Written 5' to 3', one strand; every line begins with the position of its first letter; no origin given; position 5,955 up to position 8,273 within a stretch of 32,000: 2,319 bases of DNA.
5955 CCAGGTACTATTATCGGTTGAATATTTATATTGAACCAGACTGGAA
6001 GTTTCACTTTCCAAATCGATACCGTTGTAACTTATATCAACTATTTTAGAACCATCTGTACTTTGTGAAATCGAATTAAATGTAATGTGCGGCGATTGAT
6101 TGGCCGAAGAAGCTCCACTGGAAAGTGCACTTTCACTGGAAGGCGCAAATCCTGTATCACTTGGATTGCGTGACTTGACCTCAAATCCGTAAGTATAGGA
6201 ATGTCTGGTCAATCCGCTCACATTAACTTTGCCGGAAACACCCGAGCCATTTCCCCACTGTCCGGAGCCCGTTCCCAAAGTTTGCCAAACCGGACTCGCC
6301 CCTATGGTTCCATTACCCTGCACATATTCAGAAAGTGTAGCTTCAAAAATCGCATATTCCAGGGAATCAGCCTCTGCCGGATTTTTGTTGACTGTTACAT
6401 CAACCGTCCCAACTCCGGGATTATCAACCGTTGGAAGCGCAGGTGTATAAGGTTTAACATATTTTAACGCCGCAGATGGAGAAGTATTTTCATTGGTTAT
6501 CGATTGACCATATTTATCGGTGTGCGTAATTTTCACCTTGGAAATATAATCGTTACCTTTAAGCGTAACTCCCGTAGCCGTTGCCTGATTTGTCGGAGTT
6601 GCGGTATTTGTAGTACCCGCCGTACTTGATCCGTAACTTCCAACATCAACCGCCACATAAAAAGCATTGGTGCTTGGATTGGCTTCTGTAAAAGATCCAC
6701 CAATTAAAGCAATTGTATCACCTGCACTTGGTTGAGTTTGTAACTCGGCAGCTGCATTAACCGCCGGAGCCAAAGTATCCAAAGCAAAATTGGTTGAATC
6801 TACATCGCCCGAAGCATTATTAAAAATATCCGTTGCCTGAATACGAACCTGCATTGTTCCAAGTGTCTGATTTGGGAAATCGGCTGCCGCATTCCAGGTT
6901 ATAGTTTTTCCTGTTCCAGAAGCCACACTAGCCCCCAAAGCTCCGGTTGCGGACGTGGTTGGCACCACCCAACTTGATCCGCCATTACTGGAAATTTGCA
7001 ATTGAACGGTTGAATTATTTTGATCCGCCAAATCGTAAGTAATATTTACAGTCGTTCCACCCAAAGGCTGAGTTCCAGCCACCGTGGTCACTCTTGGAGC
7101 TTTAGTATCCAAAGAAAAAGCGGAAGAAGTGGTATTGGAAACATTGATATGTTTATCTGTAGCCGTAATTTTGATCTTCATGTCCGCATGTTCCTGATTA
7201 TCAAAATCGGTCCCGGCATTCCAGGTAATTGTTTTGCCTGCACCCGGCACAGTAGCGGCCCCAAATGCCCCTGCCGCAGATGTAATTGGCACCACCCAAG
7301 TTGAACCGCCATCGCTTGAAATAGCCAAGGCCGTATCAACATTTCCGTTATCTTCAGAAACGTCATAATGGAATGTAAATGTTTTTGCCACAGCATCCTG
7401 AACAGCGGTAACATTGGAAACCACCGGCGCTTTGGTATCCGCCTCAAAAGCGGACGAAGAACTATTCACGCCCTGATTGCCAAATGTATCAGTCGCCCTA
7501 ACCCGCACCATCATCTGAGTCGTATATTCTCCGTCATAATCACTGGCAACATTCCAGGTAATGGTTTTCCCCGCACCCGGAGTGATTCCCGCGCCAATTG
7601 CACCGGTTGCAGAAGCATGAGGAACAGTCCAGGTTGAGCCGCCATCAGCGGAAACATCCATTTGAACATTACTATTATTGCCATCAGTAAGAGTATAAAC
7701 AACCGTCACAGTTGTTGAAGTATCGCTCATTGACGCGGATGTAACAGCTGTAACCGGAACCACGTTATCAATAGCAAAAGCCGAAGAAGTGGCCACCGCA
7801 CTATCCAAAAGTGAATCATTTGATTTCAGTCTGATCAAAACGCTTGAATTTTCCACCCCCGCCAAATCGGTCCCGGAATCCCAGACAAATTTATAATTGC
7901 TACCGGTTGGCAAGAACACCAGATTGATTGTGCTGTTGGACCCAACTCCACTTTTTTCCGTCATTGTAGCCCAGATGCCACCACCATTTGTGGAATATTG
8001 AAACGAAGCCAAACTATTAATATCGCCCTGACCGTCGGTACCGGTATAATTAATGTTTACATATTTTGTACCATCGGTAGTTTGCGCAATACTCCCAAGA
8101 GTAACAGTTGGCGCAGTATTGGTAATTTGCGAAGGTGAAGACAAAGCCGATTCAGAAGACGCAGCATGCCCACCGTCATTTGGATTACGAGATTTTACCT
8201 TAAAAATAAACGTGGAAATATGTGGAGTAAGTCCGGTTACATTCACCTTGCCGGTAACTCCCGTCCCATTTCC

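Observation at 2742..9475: Fourteen single-Asp-box ~110-aa domains organised in three ~2.0-kb super-repeats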

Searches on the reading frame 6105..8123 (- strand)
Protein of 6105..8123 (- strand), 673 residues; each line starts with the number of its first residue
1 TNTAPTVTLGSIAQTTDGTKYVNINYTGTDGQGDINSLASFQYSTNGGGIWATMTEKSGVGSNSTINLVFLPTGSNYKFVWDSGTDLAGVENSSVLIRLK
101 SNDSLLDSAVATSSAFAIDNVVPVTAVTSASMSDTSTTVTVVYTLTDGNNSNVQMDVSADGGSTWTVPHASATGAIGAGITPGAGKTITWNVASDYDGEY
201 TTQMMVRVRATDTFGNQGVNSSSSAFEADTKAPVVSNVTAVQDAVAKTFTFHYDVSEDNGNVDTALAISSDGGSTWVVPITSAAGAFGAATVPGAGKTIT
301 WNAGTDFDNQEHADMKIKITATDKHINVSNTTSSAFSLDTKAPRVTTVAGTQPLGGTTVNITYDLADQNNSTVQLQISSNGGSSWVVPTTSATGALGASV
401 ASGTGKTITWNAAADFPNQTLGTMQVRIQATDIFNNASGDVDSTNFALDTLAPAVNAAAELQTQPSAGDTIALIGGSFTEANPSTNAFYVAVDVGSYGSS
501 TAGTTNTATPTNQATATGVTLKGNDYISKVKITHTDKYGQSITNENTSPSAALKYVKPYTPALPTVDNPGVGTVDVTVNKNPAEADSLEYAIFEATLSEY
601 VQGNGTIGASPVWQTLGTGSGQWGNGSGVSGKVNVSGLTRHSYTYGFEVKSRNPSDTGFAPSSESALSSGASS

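Call 20: find_related_loci(query=A2, collection=genome_contigs, flank=10000)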
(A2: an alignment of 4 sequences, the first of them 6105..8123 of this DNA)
Query A2 (673 aa) in genome_contigs; peptide patterns used: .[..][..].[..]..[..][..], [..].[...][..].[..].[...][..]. (x = any residue, [..] = any of these).
137 stretches matched a pattern; 74 encode a relative of the query (tblastn E <= 1e-3); 68 distinct loci.
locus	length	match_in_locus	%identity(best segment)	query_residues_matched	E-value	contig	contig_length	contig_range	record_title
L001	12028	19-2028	61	2-673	0e+0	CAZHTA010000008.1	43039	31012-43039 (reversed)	MAG TPA_asm: uncultured Gammaproteobacteria bacterium isolate SRP272421_co2_50 genome assembly, contig: NODE_1607_length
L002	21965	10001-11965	61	1-656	0e+0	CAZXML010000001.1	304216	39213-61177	MAG TPA_asm: uncultured Gammaproteobacteria bacterium isolate SRP119689_co1_192 genome assembly, contig: NODE_10_length_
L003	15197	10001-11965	62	1-656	0e+0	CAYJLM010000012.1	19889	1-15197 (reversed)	MAG TPA_asm: uncultured Gammaproteobacteria bacterium isolate ERP124720_co1_154 genome assembly, contig: NODE_3488_lengt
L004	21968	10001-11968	61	2-658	0e+0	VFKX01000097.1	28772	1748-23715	MAG: Candidatus Falkowbacteria bacterium isolate Bin_61_32 c_000003168415, whole genome shotgun sequence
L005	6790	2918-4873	62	2-656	0e+0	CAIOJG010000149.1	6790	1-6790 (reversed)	MAG: Candidatus Magasanikbacteria bacterium isolate AM_bin-3693 genome assembly, contig: bin-3693:149/190, whole genome 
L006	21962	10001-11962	61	1-656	0e+0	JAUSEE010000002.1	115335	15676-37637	MAG: Candidatus Buchananbacteria bacterium isolate E14_maxbin.167 E14_k141_1365, whole genome shotgun sequence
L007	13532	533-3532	59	1-673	0e+0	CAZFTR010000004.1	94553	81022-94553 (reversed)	MAG TPA_asm: uncultured Gammaproteobacteria bacterium isolate SRP167671_co2_209 genome assembly, contig: NODE_249_length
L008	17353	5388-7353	61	1-656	0e+0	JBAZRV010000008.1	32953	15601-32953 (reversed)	MAG: Patescibacteria group bacterium isolate SO_2017_GW1_156 NODE_5872_length_32953_cov_3.320630_OW334_2017, whole genom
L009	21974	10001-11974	61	1-673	0e+0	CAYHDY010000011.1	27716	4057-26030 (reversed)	MAG TPA_asm: uncultured Gammaproteobacteria bacterium isolate ERP119702_co1_211 genome assembly, contig: NODE_1717_lengt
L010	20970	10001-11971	60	1-673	0e+0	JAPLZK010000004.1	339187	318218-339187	MAG: Candidatus Uhrbacteria bacterium isolate LacPavin_0818_WC45_MAG_46_11 LacPavin_0818_WC45_scaffold_32488, whole geno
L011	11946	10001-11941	57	1-653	0e+0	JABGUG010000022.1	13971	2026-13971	MAG: Candidatus Parcubacteria bacterium isolate SI034_bin149 k141_850067, whole genome shotgun sequence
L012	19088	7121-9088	61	2-657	0e+0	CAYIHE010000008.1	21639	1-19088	MAG TPA_asm: uncultured Gammaproteobacteria bacterium isolate ERP119705_co20_215 genome assembly, contig: NODE_2321_leng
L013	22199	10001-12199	52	2-673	0e+0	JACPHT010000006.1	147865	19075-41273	MAG: Candidatus Uhrbacteria bacterium isolate NC_groundwater_421_Ag_B-0.1um_41_26 GD18-4_B1_scaffold_484673, whole genom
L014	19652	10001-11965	59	1-656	0e+0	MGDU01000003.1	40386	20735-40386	MAG: Candidatus Uhrbacteria bacterium RIFCSPHIGHO2_02_FULL_46_47 rifcsphigho2_02_scaffold_1292, whole genome shotgun seq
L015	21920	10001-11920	57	2-656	0e+0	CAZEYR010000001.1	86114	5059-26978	MAG TPA_asm: uncultured Gammaproteobacteria bacterium isolate SRP263991_co3_384 genome assembly, contig: NODE_101_length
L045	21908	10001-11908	27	167-479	2e-16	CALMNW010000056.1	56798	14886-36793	MAG TPA_asm: uncultured Verrucomicrobia bacterium isolate SRR8859111_bin.86_CONCOCT_v1.1_MAG genome assembly, contig: ER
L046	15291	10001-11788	42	123-456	2e-16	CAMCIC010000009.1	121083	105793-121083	MAG: Akkermansia muciniphila isolate MsE-01oct19-136 genome assembly, contig: MsE-01oct19-C82, whole genome shotgun sequ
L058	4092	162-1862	26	22-453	9e-10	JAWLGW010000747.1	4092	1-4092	MAG: Planctomycetota bacterium isolate 30dZY2.bin.140 NODE_27219_length_4092_cov_2.967693, whole genome shotgun sequence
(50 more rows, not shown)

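Call 42: predict_structure(alignment_id=A3)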
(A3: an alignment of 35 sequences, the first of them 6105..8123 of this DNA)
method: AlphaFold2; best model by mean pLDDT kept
length: 673 residues; sequences in the alignment: 35
mean_pLDDT: 92.8   pTM: 0.62
mean pLDDT of the five models: 92.8, 92.2, 91.6, 91.1, 91.1
residues with pLDDT >= 90: 548; 70-90: 121; 50-70: 4; < 50: 0
segments of 3 or more residues with pLDDT < 50: none
pLDDT, mean of each block of 10 residues (from residue 1): 82 92 94 87 92 93 90 92 93 93 88 93 93 92 93 96 94 95 95 92 96 93 94 95 87 94 93 80 90 94 88 92 93 93 96 95 96 97 95 97 97 95 97 93 97 96 95 96 96 91 94 94 95 95 95 93 92 92 89 93 92 93 92 91 89 90 91 83
secondary structure, 60 per line:
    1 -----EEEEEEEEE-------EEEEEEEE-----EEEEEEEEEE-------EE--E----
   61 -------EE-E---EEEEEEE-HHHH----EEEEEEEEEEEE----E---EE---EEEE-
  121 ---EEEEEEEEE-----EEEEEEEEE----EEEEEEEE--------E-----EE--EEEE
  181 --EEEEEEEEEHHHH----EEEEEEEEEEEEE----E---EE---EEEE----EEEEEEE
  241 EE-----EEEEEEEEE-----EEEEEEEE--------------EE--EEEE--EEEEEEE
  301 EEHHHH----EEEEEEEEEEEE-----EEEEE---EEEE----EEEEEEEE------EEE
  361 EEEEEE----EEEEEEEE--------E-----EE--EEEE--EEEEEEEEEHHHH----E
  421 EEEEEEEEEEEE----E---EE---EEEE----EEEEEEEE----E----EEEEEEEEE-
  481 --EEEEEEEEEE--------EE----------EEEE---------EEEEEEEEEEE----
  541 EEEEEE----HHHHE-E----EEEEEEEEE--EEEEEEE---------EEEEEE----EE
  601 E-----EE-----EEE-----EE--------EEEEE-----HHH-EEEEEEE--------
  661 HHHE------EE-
elements in order: E6-14 E22-29 E35-44 E75-81 H83-86 E91-102 E116-119 E124-132 E138-146 E151-158 E177-180 E183-191 H192-195 E200-212 E226-229 E234-242 E248-256 E262-269 E288-291 E294-302 H303-306 E311-322 E328-332 E336-339 E344-351 E358-366 E371-378 E397-400 E403-411 H412-415 E420-432 E446-449 E454-461 E471-479 E483-492 E513-516 E526-536 E541-546 H551-554 E562-570 E573-579 E589-594 E599-601 E614-616 E632-636 E646-652

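Call 44: fold_search(model_id=the predicted structure, library=pdb)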
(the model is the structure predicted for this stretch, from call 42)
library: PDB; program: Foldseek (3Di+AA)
matches with E <= 10: 1722; with E <= 0.001: 138
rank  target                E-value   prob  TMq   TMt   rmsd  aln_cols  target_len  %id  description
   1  8k53_A                8.1e-11  1.00  0.21  0.19  43.1       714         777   11  Structure of the Dimeric Human CNTN2 Ig 1-6-FNIII 1-2 Domain in an Asymmetric State (released 2023-12-06)
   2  8dh8_A                1.1e-09  1.00  0.19  0.18  28.2       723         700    9  Leptin-bound leptin receptor complex-full ECD (released 2023-04-19)
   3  8ave_B                1.2e-09  1.00  0.22  0.24  30.4       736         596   10  Human leptin in complex with the human LEP-R ectodomain fused to a C-terminal trimeric isoleucine GCN4 zipper (2:2 mod (released 2023-04-05)
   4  8x80_A                1.2e-09  1.00  0.21  0.19  29.7       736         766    9  Structure of leptin-LepR trimer with a small gap (released 2024-08-07)
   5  8q6t_I                1.4e-09  1.00  0.29  0.20  15.6       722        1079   11  Helical reconstruction of the relaxed thick filament from FIB milled left ventricular mouse myofibrils (released 2023-11-01)
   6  4yh7_A                1.4e-09  1.00  0.24  0.26  20.1       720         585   10  Crystal structure of PTPdelta ectodomain in complex with IL1RAPL1 (released 2015-05-06)
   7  4yfd_A                2.2e-09  1.00  0.21  0.26  23.4       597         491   10  Crystal structure PTP delta Ig1-Fn2 in complex with IL-1RAcP (released 2015-05-06)
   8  4pbx                  5.7e-09  1.00  0.22  0.25  22.3       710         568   10  Crystal structure of the six N-terminal domains of human receptor protein tyrosine phosphatase sigma (released 2014-11-12)
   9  4u4j                  1.7e-08  1.00  0.13  0.07  68.2       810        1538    9  Crystal structure of Salmonella alpha-2-macroglobulin mutant Y1175G (released 2014-09-17)
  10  4y61_A                1.8e-08  1.00  0.14  0.20  17.0       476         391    9  Crystal structure of the complex between Slitrk2 LRR1 and PTP delta Ig1-Fn1 (released 2015-06-03)
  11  4yfg_A                2.3e-08  1.00  0.19  0.25  28.9       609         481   10  Crystal structure of PTP delta meA3/meB minus variant Ig1-Fn1 (released 2015-05-06)
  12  8avb_B                3.0e-08  1.00  0.20  0.22  30.4       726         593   10  Cryo-EM structure for mouse leptin in complex with the mouse LEP-R ectodomain (1:2 mLEP:mLEPR model). (released 2023-04-05)
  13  8oe4_D                3.2e-08  1.00  0.16  0.20  21.2       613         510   11  Cryo-EM structure of a pre-dimerized human IL-23 complete extracellular signaling complex. (released 2024-02-07)
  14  8oe0_D                4.7e-08  1.00  0.20  0.22  34.6       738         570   10  Cryo-EM structure of a pre-dimerized murine IL-12 complete extracellular signaling complex (Class 2). (released 2024-02-07)
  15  8odz_C                7.2e-08  1.00  0.19  0.23  23.5       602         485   11  Cryo-EM structure of a pre-dimerized murine IL-12 complete extracellular signaling complex (Class 1). (released 2024-02-07)
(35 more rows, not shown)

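Call 68: search_protein_families(library=pfam, proteins=[L046:8882-15289:+, L058:3-4091:+, L045:6983-15298:+], max_evalue=0.01)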
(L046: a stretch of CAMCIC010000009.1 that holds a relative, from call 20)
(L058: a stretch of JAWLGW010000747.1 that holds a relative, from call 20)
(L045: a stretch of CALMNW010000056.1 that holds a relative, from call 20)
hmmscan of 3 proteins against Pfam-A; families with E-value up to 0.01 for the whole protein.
L046:8882-15289:+ (2136 aa): 3 families
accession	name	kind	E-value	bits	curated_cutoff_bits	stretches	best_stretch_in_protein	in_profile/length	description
PF03781.23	FGE-sulfatase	-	8.2e-93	311.2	23.3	2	467-736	2-255/255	Sulfatase-modifying factor enzyme 1-like domain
PF18998.6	Flg_new_2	-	6.9e-35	119.3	23.6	3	762-826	3-71/73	Divergent InlB B-repeat domain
PF18884.5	TSP3_bac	-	3e-27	94.5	25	5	1614-1635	1-21/22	Bacterial TSP3 repeat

L058:3-4091:+ (1363 aa): 11 families
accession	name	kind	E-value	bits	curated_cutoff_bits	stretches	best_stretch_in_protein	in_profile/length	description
PF01344.31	Kelch_1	-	5.4e-92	301.2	20.1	8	1046-1088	1-43/46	Kelch motif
PF13964.12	Kelch_6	-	4.5e-57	188.7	25.3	4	952-998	2-49/50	Kelch motif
PF24681.1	Kelch_KLHDC2_KLHL20_DRC7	-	2.8e-41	141.7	50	3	1006-1205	5-221/221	KLHDC2/KLHL20/DRC7 Kelch-repeats domain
PF25210.1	Kelch_FKB95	-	4e-36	125.5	70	4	723-801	46-130/268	FKB95, Kelch-repeats domain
PF07646.21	Kelch_2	-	3.7e-30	102.7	21.3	2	1237-1279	4-48/48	Kelch motif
PF13415.12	Kelch_3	-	1.4e-24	86.1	22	1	1009-1051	1-44/48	Galactose oxidase, central domain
PF13418.12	Kelch_4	-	6.4e-18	64.9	21.6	0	1000-1045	2-49/49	Galactose oxidase, central domain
PF24996.1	NANM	-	9e-17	61.4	45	2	1184-1299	4-124/350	N-acetylneuraminate epimerase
PF24981.1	Beta-prop_ATRN-LZTR1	-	7.6e-12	45.5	50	0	1215-1302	182-282/289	Attractin/LZTR1 beta-propeller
PF07893.19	DUF1668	-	0.00025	21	23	0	1074-1138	84-161/336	Protein of unknown function (DUF1668)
PF02012.26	BNR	-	0.0074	16.5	27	0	530-539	2-11/12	BNR/Asp-box repeat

L045:6983-15298:+ (2772 aa): 3 families
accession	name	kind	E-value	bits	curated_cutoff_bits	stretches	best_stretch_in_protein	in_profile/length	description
PF03781.23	FGE-sulfatase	-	8.9e-110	366.8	23.3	3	1686-1934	7-254/255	Sulfatase-modifying factor enzyme 1-like domain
PF09479.16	Flg_new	-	3.3e-13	50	27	1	2215-2283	1-65/65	Listeria-Bacteroides repeat domain (List_Bact_rpt)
PF11349.13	DUF3151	-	1.5e-05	25.6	28.4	0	1139-1177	57-96/127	Protein of unknown function (DUF3151)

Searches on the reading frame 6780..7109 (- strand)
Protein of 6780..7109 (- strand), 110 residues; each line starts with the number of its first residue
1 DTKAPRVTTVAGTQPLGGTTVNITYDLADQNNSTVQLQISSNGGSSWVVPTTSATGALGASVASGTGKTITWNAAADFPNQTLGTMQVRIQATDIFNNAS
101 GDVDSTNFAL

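Call 49: search_solved_structures(query=A4, max_evalue=1, show_alignments=2)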
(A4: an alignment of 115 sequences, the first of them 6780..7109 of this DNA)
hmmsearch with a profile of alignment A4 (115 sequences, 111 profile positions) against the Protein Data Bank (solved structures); distinct sequences matched with E-value up to 1: 37.
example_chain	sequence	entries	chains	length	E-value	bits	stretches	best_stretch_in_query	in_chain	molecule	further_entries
6myv_A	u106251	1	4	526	1.8e-05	28.1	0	20-61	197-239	Sialidase26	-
6mrv_B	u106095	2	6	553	2.2e-05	27.9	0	20-62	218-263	Sialidase26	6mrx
4fj6_A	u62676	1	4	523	5.4e-05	26.6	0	20-68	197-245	glycoside hydrolase family 33, candidate sialidase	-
7qxo_A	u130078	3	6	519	6.6e-05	26.3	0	20-68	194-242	BNR/Asp-box repeat protein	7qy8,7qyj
7qy9_A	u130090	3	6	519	6.9e-05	26.3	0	20-68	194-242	BNR/Asp-box repeat protein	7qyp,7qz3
4q6k_A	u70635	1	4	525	0.00015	25.2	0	21-61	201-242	BNR/Asp-box repeat protein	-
4yw1_A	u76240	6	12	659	0.00027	24.4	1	20-56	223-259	Neuraminidase C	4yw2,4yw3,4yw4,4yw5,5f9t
4yz1_A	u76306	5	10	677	0.00034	24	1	20-56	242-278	Putative neuraminidase | Sialidase NanC | Neuraminidase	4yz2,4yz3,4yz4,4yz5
1sli_A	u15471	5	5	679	0.00048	23.6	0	20-53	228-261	INTRAMOLECULAR TRANS-SIALIDASE | SIALIDASE L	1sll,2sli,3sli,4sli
4x6k_A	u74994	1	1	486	0.00092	22.7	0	23-54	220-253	Anhydrosialidase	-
4x47_A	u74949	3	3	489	0.00095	22.6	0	23-54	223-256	Anhydrosialidase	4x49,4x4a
7lbu_A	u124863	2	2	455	0.0018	21.7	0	30-63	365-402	Exo-alpha-sialidase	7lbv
3a7q_A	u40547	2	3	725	0.0021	21.5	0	31-51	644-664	Reelin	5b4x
2e26_A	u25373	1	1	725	0.0021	21.5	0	31-51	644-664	Reelin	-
4bbw_A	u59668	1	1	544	0.0024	21.3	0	21-53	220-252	SIALIDASE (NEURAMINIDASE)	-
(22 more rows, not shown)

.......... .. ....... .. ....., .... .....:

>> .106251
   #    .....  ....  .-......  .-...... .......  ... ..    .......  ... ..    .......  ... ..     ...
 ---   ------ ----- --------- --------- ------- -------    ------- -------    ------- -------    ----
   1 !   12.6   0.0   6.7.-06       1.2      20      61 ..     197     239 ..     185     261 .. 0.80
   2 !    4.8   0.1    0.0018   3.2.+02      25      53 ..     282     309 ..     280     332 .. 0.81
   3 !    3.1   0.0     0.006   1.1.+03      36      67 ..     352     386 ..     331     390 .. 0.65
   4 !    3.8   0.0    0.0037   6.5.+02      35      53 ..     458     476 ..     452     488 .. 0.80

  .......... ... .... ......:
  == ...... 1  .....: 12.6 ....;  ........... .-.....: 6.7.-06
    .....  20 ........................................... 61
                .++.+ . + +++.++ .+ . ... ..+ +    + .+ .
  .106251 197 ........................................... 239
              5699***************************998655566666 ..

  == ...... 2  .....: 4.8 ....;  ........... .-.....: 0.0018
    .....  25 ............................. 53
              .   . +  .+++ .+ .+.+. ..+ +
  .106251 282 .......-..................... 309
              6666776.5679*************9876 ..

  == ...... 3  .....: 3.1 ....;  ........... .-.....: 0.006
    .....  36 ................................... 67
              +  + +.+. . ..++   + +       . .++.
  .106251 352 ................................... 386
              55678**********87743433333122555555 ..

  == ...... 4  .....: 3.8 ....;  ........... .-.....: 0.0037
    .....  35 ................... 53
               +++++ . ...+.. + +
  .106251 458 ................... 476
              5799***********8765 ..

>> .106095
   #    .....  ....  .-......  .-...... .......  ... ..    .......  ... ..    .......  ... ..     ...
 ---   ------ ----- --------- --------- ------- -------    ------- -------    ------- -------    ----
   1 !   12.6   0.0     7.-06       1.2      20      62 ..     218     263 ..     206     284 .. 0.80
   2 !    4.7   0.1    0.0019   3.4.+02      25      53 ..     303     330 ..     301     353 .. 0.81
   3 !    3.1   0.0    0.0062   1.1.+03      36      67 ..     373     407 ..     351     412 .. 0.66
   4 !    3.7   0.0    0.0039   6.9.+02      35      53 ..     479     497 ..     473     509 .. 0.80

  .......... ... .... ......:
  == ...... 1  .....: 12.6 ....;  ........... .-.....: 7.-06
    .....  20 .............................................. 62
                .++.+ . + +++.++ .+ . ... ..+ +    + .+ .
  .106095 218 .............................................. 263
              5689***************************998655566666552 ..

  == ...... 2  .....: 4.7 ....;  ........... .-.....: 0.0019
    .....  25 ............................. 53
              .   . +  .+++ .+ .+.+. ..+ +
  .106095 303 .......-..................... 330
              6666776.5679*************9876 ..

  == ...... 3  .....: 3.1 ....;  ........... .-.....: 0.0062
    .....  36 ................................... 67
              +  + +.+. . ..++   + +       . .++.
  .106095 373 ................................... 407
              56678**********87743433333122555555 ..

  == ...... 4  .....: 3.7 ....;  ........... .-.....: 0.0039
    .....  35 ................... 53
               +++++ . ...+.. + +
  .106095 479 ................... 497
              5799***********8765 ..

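Call 54: predict_structure(alignment_id=A4)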
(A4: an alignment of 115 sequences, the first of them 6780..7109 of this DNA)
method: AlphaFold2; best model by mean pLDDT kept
length: 110 residues; sequences in the alignment: 115
mean_pLDDT: 97.7   pTM: 0.89
mean pLDDT of the five models: 97.7, 97.7, 97.7, 97.4, 97.3
residues with pLDDT >= 90: 108; 70-90: 2; 50-70: 0; < 50: 0
segments of 3 or more residues with pLDDT < 50: none
pLDDT, mean of each block of 10 residues (from residue 1): 96 95 98 98 98 99 98 98 98 98 98
secondary structure, 60 per line:
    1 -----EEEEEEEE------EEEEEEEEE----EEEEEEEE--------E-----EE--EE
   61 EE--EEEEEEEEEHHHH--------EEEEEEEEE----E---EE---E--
elements in order: E6-13 E20-28 E33-40 E59-62 E65-73 H74-77 E86-94

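Call 56: fold_search(model_id=the predicted structure, library=pdb)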
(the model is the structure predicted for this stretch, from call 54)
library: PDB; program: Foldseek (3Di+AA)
matches with E <= 10: 1424; with E <= 0.001: 0
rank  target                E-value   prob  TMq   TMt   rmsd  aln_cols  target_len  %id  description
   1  1yew_A                3.0e-02  0.94  0.42  0.16   8.7       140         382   16  Crystal structure of particulate methane monooxygenase (released 2005-02-08)
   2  5eq4_B                4.2e-02  0.97  0.48  0.31   7.0       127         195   15  Crystal structure of the SrpA adhesin R347E mutant from Streptococcus sanguinis (released 2016-01-27)
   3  9eq7_L                4.7e-02  0.97  0.50  0.35   7.9       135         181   11  Halobacterium salinarum archaellum filament (released 2024-07-17)
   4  7dm0_A                5.8e-02  0.97  0.43  0.32   4.9       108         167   21  Biofilm associated protein - C region (released 2021-12-15)
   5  3zja                  6.5e-02  0.89  0.46  0.45  10.7       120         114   11  The crystal structure of a Cu(I) metallochaperone from Streptomyces lividans (released 2014-01-29)
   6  4fxt_F                8.1e-02  0.99  0.57  0.35   4.6       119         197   10  Crystal structure of a DUF3823 family protein (BACOVA_02663) from Bacteroides ovatus ATCC 8483 at 2.77 A resolution (released 2012-07-25)
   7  9eq7_E                8.5e-02  0.82  0.42  0.30   9.7       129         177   12  Halobacterium salinarum archaellum filament (released 2024-07-17)
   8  4fxt_A                9.0e-02  0.99  0.59  0.37   4.3       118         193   11  Crystal structure of a DUF3823 family protein (BACOVA_02663) from Bacteroides ovatus ATCC 8483 at 2.77 A resolution (released 2012-07-25)
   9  5eq4_C                9.5e-02  0.92  0.49  0.31   6.7       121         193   15  Crystal structure of the SrpA adhesin R347E mutant from Streptococcus sanguinis (released 2016-01-27)
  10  1r4x                  1.1e-01  0.21  0.25  0.14  13.4       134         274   10  Crystal Structure Analys of the Gamma-COPI Appendage domain (released 2003-10-28)
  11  9e6y_A                1.2e-01  0.96  0.53  0.54   5.1       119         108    7  Structure of CD112 (Nectin-2) domain 1 bound to CD112R (PVRIG) (released 2025-05-07)
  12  9eq7_B                1.2e-01  0.89  0.48  0.35   6.2       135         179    9  Halobacterium salinarum archaellum filament (released 2024-07-17)
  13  8ghz_A                1.2e-01  0.60  0.38  0.22  14.5       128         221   12  Cryo-EM structure of fish immunogloblin M-Fc (released 2023-11-08)
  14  6vs7_A                1.2e-01  0.87  0.47  0.17   6.7       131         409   14  Sialic acid binding region of Streptococcus Sanguinis SK1 adhesin (released 2020-08-26)
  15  9eq7_A                1.2e-01  0.63  0.40  0.30   6.9       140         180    8  Halobacterium salinarum archaellum filament (released 2024-07-17)
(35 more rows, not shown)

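Call 72: fold_search(model_id=the predicted structure, library=viral)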
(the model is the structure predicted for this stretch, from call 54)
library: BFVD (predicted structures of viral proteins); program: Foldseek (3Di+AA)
matches with E <= 10: 587; with E <= 0.001: 0
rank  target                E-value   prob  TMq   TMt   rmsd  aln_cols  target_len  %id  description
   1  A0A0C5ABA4            1.0e-02  0.96  0.41  0.37   6.0       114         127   16  Uncharacterized protein [Cyanophage P-TIM40]
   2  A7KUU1                1.6e-02  1.00  0.56  0.13   4.2       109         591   20  (no name in the UniProt tables at hand)
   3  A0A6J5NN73            1.7e-02  1.00  0.52  0.09   5.2       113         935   17  Concanavalin A-like lectin/glucanases superfamily [uncultured Caudovirales phage]
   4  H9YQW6                2.0e-02  1.00  0.55  0.54   5.0       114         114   13  (no name in the UniProt tables at hand)
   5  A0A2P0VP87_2          2.2e-02  1.00  0.56  0.07   5.4       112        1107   20  Fibronectin type III domain-containing protein [Tetraselmis virus 1]
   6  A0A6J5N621            2.2e-02  0.99  0.50  0.21   4.9       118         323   21  Uncharacterized protein [uncultured Caudovirales phage]
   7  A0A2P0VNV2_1          2.8e-02  1.00  0.59  0.06   5.7       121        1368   13  Fibronectin type III domain-containing protein [Tetraselmis virus 1]
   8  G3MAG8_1              3.1e-02  1.00  0.55  0.08   5.2       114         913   24  Gp427 [Bacillus phage G]
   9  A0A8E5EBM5            3.1e-02  0.99  0.48  0.17   6.1       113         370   18  Fibronectin type-III domain-containing protein [Tenacibaculum phage Gundel_1]
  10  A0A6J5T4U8            3.3e-02  0.99  0.54  0.32   4.8       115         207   17  Ig-like domain-containing protein [uncultured Caudovirales phage]
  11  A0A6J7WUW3            3.5e-02  1.00  0.59  0.09   4.6       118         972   20  Fibronectin type-III domain-containing protein [uncultured Caudovirales phage]
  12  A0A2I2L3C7            3.7e-02  0.99  0.52  0.10   5.6       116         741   15  Immunoglobulin-like fold protein [Orpheovirus IHUMI-LCC2]
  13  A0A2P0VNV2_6          3.9e-02  1.00  0.56  0.06   5.3       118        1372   19  Fibronectin type III domain-containing protein [Tetraselmis virus 1]
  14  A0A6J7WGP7            4.1e-02  0.97  0.50  0.10   6.4       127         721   20  Uncharacterized protein [uncultured Caudovirales phage]
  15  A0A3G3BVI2            4.9e-02  0.99  0.53  0.41   5.4       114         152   14  Uncharacterized protein [Bacillus phage vB_BcoS-136]
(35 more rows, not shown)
